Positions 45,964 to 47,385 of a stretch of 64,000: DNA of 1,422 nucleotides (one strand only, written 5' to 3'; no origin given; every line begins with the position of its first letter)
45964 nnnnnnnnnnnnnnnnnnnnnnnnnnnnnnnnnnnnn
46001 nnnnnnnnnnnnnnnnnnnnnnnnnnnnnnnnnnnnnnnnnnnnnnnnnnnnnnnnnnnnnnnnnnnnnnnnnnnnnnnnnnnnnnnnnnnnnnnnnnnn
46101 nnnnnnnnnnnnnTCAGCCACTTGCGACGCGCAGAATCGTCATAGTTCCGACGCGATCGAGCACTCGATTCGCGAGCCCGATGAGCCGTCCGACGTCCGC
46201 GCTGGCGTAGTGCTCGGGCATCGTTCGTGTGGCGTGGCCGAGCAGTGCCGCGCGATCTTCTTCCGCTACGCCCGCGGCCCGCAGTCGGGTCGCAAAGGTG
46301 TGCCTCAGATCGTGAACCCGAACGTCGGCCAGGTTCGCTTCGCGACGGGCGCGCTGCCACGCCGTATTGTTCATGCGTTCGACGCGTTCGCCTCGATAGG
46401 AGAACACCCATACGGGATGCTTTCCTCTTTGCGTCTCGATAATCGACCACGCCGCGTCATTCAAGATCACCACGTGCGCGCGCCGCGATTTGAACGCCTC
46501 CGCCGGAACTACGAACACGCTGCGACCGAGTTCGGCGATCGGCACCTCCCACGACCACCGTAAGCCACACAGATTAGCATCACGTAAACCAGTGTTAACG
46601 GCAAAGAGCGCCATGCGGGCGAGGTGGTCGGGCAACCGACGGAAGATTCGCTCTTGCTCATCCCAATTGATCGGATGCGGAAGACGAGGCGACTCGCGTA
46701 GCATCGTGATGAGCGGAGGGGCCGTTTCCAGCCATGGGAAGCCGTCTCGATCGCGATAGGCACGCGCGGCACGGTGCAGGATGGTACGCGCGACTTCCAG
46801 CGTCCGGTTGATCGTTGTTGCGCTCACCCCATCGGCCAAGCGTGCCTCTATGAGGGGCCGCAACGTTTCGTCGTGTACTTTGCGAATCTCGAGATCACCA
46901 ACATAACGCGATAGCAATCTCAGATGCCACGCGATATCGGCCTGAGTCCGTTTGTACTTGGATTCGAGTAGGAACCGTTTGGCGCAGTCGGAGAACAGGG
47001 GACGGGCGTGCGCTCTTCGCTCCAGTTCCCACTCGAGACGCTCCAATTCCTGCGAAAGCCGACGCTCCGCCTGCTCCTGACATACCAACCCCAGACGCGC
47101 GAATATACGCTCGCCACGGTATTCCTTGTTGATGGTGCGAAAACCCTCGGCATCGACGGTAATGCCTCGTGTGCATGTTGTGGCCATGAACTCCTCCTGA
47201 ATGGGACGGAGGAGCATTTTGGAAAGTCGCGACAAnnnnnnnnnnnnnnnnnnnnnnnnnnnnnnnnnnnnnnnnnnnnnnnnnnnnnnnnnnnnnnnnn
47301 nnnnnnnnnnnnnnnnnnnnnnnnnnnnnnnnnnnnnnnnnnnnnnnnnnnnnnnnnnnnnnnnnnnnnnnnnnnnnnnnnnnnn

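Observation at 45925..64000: Two related islands appear stacked in tandem at one tRNA-Arg(ACG) gene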

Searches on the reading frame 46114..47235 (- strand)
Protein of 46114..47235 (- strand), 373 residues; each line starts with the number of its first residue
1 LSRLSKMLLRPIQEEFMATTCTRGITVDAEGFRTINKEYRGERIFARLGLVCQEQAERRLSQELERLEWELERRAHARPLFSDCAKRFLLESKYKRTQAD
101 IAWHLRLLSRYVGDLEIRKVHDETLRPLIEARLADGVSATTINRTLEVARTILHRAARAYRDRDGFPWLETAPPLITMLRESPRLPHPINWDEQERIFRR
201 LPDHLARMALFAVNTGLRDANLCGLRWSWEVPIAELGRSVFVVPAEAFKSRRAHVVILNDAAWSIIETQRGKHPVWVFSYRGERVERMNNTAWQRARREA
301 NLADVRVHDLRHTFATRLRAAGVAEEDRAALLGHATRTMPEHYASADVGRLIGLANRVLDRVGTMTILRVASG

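Call 8: search_protein_families(library=pfam, proteins=[window:46114-47235:-], max_evalue=0.01)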
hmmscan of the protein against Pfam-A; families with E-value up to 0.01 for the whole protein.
window:46114-47235:- (373 aa): 1 family
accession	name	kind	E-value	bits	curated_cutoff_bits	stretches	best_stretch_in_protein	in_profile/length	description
PF00589.27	Phage_integrase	-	6e-19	68.9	27.1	1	204-347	23-169/172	Phage integrase family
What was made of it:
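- On tRNA-gene genomic island (Islander criteria): 46114-47187 (-), PF00589 6e-19 (call 8).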

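Call 11: find_encoding_contigs(protein=window:46114-47235:-, flank=10000, max_places=8)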
Protein window:46114-47235:- (373 aa): no gene with exactly this product is on record in the collection.

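Call 15: find_homologous_proteins(query=window:46117-47187:-)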
Query seq(357 aa) (357 aa): 1675 proteins with E <= 0.001 among 8000 candidates; the best 120 are listed.
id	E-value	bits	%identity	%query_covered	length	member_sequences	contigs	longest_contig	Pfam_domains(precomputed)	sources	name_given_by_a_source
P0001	2.2e-220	749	94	100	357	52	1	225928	PF00589.28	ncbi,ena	-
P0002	3.7e-220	748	94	100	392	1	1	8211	PF00589.28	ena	-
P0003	1.1e-218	743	93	100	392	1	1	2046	PF00589.28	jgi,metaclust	metaclust:\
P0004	3.1e-217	739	92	100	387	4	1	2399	PF00589.28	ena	-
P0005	2.3e-215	732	93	100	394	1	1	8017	PF00589.28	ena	-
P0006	1.2e-205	700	93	94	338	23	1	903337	PF00589.28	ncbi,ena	-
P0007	1.3e-203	694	87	100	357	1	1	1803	PF00589.28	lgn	-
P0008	9.0e-194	661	81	100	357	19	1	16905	PF00589.28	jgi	jgi:integrase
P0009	1.9e-192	657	82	100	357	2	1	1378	PF00589.28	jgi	jgi:integrase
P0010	3.3e-190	650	80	100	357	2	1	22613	PF00589.28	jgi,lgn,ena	-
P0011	1.2e-188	645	80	100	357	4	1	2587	PF00589.28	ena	-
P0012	4.8e-188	643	81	100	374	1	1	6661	PF00589.28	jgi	-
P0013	5.4e-188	642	80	100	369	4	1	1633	PF00589.28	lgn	-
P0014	2.0e-187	640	80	100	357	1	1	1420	PF00589.28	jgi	-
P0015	1.0e-186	638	80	100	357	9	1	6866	PF00589.28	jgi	jgi:integrase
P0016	1.3e-186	638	80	100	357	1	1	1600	PF00589.28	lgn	-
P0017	4.2e-186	636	80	100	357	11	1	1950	PF00589.28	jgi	jgi:integrase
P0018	2.4e-184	630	79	100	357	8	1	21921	PF00589.28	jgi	jgi:integrase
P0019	1.0e-183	628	79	100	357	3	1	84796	PF00589.28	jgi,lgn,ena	-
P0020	6.6e-183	626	78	100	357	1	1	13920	PF00589.28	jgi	jgi:integrase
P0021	1.5e-182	624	78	100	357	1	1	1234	PF00589.28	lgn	-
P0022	2.5e-182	624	79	100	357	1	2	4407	PF00589.28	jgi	jgi:integrase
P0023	2.5e-182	624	78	100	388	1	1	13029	PF00589.28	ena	-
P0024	7.6e-182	622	78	100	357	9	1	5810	PF00589.28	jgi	jgi:integrase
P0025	1.5e-181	621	78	100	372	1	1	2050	PF00589.28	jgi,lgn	jgi:integrase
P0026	4.0e-181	620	78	100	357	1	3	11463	PF00589.28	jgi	jgi:integrase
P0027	2.6e-180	617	77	100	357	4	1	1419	PF00589.28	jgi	jgi:integrase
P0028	3.9e-180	617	78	100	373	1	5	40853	PF00589.28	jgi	jgi:integrase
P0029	5.7e-180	616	78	100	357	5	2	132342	PF00589.28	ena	-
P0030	5.3e-178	610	77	100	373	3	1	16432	PF00589.28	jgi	jgi:integrase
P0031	1.0e-177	609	77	100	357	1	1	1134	PF00589.28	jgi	jgi:integrase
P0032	5.3e-177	606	76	100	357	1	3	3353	PF00589.28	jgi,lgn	jgi:integrase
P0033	2.1e-176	604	77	100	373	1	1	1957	PF00589.28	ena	-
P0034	2.3e-176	604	76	100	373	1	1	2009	PF00589.28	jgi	jgi:integrase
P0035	3.1e-176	604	77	100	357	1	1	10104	PF00589.28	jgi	jgi:integrase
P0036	3.4e-176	604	75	100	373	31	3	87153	PF00589.28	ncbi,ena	-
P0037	3.9e-176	603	75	100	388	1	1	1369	PF00589.28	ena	-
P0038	3.9e-176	603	75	100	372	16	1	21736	PF00589.28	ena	-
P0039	2.0e-174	598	74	100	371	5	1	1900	PF00589.28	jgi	-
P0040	4.9e-174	596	76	100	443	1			PF00589.28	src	-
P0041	8.5e-172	589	73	100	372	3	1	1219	PF00589.28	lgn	-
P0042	4.0e-171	587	76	100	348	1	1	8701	PF00589.28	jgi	jgi:integrase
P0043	5.8e-171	586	74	100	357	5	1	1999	PF00589.28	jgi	jgi:integrase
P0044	5.9e-163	560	75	100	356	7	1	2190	PF00589.28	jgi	-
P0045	2.7e-156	538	68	100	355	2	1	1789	PF00589.28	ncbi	-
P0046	2.2e-155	535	67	100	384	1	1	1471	PF00589.28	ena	-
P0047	1.0e-154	533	67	100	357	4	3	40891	PF00589.28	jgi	jgi:integrase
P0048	1.3e-154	533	66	100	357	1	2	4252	PF00589.28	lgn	-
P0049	7.6e-154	530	66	100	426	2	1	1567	PF00589.28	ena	-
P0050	1.9e-153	529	67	99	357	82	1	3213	PF00589.28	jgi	jgi:integrase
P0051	2.2e-153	529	67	99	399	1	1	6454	PF00589.28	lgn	-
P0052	2.3e-153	528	65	100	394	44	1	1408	PF00589.28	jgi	jgi:integrase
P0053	4.1e-153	528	67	99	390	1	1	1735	PF00589.28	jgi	jgi:integrase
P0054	7.6e-153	527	67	100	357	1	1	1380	PF00589.28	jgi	jgi:integrase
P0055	9.7e-153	526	66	100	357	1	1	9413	PF00589.28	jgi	jgi:integrase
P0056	1.4e-152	526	67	100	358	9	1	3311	PF00589.28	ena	-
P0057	1.6e-152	526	66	99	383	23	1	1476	PF00589.28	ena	-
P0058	2.2e-152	525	66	100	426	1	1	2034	PF00589.28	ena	-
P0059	3.4e-152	525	67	100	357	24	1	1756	PF00589.28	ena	-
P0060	3.8e-152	525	65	100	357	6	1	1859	PF00589.28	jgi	jgi:integrase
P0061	1.5e-151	523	65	100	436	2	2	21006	PF00589.28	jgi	jgi:integrase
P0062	2.5e-151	522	68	100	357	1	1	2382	PF00589.28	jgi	jgi:integrase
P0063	2.5e-151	522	66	100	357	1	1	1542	PF00589.28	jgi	jgi:integrase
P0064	2.5e-151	522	67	99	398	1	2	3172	PF00589.28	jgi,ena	jgi:integrase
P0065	2.6e-151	522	67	99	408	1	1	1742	PF00589.28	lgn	-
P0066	2.6e-151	522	66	100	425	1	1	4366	PF00589.28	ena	-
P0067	2.8e-151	522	65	100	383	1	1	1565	PF00589.28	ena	-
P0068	5.0e-151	521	66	100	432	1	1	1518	PF00589.28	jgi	jgi:integrase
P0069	8.5e-151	520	66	100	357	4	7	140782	PF00589.28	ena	-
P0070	1.5e-150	519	66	100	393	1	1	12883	PF00589.28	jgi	jgi:integrase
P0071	1.5e-150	519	66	100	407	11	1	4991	PF00589.28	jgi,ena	-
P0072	1.6e-150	519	64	100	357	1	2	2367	PF00589.28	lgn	-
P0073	3.7e-150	518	64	99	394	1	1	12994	PF00589.28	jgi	jgi:integrase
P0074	7.2e-150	517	64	100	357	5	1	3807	PF00589.28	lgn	-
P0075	8.6e-150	517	64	100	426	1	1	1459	PF00589.28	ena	-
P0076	8.9e-150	517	65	100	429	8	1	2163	PF00589.28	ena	-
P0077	1.3e-149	516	64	99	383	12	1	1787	PF00589.28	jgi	jgi:integrase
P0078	1.4e-149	516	67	100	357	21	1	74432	PF00589.28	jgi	jgi:integrase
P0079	1.4e-149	516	65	100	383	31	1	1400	PF00589.28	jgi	jgi:integrase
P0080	1.7e-149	516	64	100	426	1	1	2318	PF00589.28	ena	-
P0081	2.0e-149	516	65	100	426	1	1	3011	PF00589.28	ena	-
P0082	2.5e-149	515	66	100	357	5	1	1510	PF00589.28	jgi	jgi:integrase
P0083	2.5e-149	515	65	99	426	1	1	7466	PF00589.28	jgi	-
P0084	2.7e-149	515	66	100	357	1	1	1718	PF00589.28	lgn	-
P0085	2.9e-149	515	64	100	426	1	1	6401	PF00589.28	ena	-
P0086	3.0e-149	515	64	99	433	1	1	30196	PF00589.28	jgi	jgi:integrase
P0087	3.4e-149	515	67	100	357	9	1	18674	PF00589.28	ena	-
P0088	4.1e-149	515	65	100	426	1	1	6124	PF00589.28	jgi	jgi:integrase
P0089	4.9e-149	514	64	100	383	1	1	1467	PF00589.28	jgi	jgi:integrase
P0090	5.6e-149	514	64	100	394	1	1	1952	PF00589.28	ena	-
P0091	6.1e-149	514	64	100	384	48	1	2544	PF00589.28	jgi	-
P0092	6.3e-149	514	64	100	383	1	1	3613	PF00589.28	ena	-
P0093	6.8e-149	514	63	100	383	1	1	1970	PF00589.28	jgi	-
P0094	8.2e-149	514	65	100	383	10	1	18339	PF00589.28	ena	-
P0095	1.1e-148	513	64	99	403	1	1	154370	PF00589.28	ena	-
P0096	1.3e-148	513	64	100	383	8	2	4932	PF00589.28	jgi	jgi:integrase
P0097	1.5e-148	513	64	100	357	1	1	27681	PF00589.28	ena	-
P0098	1.6e-148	513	63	99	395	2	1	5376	PF00589.28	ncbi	-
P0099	1.8e-148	512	63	100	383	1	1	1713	PF00589.28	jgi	jgi:integrase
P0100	1.9e-148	512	64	100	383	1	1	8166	PF00589.28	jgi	jgi:integrase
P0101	2.2e-148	512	64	100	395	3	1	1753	PF00589.28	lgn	-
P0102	2.3e-148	512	65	100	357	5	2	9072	PF00589.28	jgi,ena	-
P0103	2.7e-148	512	64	99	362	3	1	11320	PF00589.28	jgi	jgi:integrase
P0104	2.8e-148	512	64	100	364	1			PF00589.28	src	-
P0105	3.3e-148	512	65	99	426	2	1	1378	PF00589.28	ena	-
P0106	3.5e-148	511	64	100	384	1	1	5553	PF00589.28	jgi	jgi:integrase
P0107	3.8e-148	511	63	100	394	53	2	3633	PF00589.28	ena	-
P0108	4.1e-148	511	65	100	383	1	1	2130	PF00589.28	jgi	jgi:integrase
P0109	4.1e-148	511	66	100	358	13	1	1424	PF00589.28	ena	-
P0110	4.4e-148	511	65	99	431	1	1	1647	PF00589.28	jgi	jgi:integrase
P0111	5.1e-148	511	64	99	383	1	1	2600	PF00589.28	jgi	jgi:integrase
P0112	5.7e-148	511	66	100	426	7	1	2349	PF00589.28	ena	-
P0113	7.1e-148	510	66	100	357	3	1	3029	PF00589.28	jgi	-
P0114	8.1e-148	510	64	99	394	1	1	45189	PF00589.28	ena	-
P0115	8.7e-148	510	64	99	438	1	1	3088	PF00589.28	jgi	jgi:integrase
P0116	9.2e-148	510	64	100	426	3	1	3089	PF00589.28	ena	-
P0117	1.0e-147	510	65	99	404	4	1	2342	PF00589.28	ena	-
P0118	1.0e-147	510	64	100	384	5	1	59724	PF00589.28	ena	-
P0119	1.2e-147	510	64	100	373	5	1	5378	PF00589.28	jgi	jgi:integrase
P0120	1.3e-147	510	64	100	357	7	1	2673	PF00589.28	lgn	-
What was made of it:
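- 46114..47187 (-): int1: a 357-aa tyrosine integrase, intact. Full-length 94% match to 357-aa homologues (call 15).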

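Call 16: list_cluster_members(proteins=[window:46117-47187:-, P0001, P0006])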
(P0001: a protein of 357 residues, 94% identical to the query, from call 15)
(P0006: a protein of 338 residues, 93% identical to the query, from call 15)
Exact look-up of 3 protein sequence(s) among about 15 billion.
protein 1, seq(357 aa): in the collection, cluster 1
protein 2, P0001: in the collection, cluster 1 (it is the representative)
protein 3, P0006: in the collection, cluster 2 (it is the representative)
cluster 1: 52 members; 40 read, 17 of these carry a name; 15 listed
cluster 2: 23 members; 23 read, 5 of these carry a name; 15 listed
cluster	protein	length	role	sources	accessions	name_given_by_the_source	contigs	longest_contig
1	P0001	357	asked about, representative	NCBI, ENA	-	-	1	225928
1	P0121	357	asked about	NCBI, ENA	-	-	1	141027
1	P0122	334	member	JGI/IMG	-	integrase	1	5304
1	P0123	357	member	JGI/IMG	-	integrase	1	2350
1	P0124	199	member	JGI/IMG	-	integrase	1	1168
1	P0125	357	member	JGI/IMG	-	integrase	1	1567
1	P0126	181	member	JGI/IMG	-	integrase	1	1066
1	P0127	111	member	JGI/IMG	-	integrase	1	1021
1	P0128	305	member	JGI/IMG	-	integrase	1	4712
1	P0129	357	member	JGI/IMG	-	integrase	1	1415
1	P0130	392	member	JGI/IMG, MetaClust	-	\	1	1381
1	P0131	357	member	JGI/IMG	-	integrase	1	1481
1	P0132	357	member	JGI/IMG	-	integrase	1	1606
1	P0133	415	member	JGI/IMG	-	integrase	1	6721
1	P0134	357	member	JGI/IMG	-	integrase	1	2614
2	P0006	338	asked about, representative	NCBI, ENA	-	-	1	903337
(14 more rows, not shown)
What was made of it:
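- Tried and rejected: The exact int1 protein is nonetheless in the protein collection, on a 141,027-bp contig (call 16).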

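Call 17: find_encoding_contigs(protein=window:46114-47187:-, flank=10000, max_places=8)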
Protein window:46114-47187:- (357 aa): no gene with exactly this product is on record in the collection.

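Call 18: find_encoding_contigs(protein=P0121, flank=10000, max_places=8)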
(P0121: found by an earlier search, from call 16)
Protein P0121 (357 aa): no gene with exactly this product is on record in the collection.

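Call 19: find_related_loci(query=window:46117-47187:-, collection=genome_contigs, flank=10000)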
Query window:46117-47187:- (357 aa) in genome_contigs; peptide patterns used: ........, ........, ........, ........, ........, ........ (x = any residue, [..] = any of these).
55 stretches matched a pattern; 8 encode a relative of the query (tblastn E <= 1e-3); 8 distinct loci.
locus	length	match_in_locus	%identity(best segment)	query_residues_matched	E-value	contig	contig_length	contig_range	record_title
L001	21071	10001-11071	94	1-357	0e+0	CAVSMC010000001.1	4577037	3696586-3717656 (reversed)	MAG: uncultured beta proteobacterium isolate MFD04944.bin.1.190 genome assembly, contig: contig_14578, whole genome shot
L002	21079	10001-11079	93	1-357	0e+0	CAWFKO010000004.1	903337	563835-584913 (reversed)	MAG: uncultured beta proteobacterium isolate MFD06435.bin.2.147 genome assembly, contig: contig_17050, whole genome shot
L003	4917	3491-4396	90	1-302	0e+0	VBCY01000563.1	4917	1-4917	MAG: Betaproteobacteria bacterium isolate BP_29 14_0903_13_30cm_scaffold_9851870, whole genome shotgun sequence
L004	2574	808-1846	92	1-357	2e-127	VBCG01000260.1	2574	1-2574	MAG: Betaproteobacteria bacterium isolate BP_11 14_1009_16_30cm_scaffold_380368, whole genome shotgun sequence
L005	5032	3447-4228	92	1-269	8e-109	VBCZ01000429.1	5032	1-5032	MAG: Betaproteobacteria bacterium isolate BP_30 14_0903_13_30cm_scaffold_7702760, whole genome shotgun sequence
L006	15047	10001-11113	40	1-344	2e-75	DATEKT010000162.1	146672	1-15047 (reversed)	MAG TPA_asm: Steroidobacteraceae bacterium isolate SMAG_U8897 k141_997358, whole genome shotgun sequence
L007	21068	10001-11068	89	1-357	2e-101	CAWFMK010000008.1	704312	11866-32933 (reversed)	MAG: uncultured beta proteobacterium isolate MFD06526.bin.2.113 genome assembly, contig: contig_8404, whole genome shotg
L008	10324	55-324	46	269-344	1e-16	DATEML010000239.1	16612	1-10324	MAG TPA_asm: Steroidobacteraceae bacterium isolate SMAG_U8941 k141_139327, whole genome shotgun sequence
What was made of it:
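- The source is a MAG contig (calls 16, 19).
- Tried and rejected: The genome_contigs scan found relatives but not the source genome (call 19).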

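Call 28: find_encoding_contigs(protein=P0001, flank=10000, max_places=4)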
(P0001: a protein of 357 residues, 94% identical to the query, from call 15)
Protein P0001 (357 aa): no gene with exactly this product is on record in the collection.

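Call 30: find_related_loci(query=window:46117-47187:-, collection=metagenome_contigs, flank=10000)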
Query window:46117-47187:- (357 aa) in metagenome_contigs; peptide patterns used: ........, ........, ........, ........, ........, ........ (x = any residue, [..] = any of these).
80 stretches matched a pattern; 18 encode a relative of the query (tblastn E <= 1e-3); 18 distinct loci.
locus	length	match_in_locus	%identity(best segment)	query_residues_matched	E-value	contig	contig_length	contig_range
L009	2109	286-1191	90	1-302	0e+0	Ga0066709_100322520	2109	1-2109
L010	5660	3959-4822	93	70-357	0e+0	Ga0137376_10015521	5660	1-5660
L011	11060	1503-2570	74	1-357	9e-162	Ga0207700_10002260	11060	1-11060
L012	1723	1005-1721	93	70-308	1e-159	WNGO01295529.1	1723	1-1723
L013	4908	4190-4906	93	70-308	2e-149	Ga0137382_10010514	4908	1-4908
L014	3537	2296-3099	82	1-269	1e-148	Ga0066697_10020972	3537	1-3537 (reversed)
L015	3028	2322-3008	88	17-245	5e-139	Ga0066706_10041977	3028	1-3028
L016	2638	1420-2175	81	17-269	5e-139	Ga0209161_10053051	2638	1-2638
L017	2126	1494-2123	93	65-274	1e-138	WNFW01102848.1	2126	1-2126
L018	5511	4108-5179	79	1-357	2e-154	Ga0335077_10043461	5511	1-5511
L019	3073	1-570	96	168-357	2e-123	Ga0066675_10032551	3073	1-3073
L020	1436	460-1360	91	1-300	6e-150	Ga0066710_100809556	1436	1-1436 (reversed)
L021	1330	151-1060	96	1-305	4e-151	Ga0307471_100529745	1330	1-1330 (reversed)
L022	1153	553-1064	93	150-357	5e-93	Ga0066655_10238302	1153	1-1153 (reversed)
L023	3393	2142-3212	83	1-357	8e-149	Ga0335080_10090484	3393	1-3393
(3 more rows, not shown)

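Call 41: find_related_loci(query=window:46117-47187:-, collection=viral_contigs, flank=10000)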
Query window:46117-47187:- (357 aa) in viral_contigs; peptide patterns used: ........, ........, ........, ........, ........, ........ (x = any residue, [..] = any of these).
2 stretches matched a pattern, but none encodes a relative of the query by tblastn (E <= 1e-3).
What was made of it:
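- On Prophage or conjugative element: No relatives in IMG/VR (call 41).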
